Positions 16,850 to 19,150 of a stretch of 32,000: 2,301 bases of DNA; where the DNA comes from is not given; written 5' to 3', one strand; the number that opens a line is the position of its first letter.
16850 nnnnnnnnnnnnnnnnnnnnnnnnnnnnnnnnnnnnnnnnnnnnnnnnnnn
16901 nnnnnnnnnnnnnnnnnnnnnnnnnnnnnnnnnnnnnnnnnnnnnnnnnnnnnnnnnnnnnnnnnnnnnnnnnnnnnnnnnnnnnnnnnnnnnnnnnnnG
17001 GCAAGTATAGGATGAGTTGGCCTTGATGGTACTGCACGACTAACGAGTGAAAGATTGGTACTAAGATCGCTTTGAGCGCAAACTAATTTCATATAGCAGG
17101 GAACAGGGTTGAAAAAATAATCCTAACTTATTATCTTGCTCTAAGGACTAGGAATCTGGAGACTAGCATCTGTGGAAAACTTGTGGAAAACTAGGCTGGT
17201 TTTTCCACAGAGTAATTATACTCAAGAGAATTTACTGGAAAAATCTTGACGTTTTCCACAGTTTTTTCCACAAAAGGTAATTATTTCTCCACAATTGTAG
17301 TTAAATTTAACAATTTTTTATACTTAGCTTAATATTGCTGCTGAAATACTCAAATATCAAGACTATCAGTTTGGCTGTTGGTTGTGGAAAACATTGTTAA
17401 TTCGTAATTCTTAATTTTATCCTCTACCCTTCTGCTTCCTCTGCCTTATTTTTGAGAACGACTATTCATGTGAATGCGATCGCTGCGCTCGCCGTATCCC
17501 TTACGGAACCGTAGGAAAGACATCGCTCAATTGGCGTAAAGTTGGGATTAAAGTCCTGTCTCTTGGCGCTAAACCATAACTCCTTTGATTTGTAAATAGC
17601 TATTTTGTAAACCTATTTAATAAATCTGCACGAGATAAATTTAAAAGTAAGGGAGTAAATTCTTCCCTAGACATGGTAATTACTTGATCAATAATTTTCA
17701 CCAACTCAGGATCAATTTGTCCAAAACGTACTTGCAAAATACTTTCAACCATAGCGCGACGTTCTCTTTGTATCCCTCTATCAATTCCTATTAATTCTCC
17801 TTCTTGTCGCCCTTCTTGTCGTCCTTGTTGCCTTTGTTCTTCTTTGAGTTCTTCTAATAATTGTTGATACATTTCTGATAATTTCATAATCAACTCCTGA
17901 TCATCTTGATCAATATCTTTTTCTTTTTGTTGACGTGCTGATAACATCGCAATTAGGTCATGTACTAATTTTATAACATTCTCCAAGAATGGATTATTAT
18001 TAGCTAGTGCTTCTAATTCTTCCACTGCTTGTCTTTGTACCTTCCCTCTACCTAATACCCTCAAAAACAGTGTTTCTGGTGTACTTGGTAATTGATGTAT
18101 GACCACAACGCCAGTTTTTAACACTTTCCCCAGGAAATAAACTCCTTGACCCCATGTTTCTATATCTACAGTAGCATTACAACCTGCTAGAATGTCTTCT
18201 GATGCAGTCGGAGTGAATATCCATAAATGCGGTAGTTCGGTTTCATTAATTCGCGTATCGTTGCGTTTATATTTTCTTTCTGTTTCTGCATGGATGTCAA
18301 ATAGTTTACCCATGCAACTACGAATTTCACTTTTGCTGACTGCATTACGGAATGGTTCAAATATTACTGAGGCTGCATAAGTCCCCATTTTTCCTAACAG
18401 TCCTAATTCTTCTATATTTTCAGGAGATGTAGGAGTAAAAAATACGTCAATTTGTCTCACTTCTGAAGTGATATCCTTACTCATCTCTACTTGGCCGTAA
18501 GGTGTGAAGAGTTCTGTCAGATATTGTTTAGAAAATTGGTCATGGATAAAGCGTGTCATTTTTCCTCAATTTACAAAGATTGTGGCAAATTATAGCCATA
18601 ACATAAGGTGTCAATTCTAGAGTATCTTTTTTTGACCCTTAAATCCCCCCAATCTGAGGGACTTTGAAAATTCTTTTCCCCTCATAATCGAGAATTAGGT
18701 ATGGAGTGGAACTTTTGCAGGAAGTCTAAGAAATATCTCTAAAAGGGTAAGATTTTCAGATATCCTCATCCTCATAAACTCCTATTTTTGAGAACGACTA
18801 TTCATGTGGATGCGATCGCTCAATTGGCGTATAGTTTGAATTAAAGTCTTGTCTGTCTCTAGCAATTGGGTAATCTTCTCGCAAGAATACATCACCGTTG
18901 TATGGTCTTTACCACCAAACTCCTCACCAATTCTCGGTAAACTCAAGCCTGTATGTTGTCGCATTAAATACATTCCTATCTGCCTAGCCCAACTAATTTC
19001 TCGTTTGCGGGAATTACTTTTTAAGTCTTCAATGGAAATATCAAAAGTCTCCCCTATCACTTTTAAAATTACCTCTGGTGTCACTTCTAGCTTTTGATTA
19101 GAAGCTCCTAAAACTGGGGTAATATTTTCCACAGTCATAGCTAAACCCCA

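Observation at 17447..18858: Rpn/PD-(D/E)XK-like single-gene cassette inserted between dnaA and oriC, flanked by a 72-nt duplication of the dnaA 3' end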

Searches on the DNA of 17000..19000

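Call 83: search_rna_families(source=window, start=17000, end=19000, threshold=evalue, max_evalue=1)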
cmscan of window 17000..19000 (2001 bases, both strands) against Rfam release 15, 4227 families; matches with E-value up to 1: 0.
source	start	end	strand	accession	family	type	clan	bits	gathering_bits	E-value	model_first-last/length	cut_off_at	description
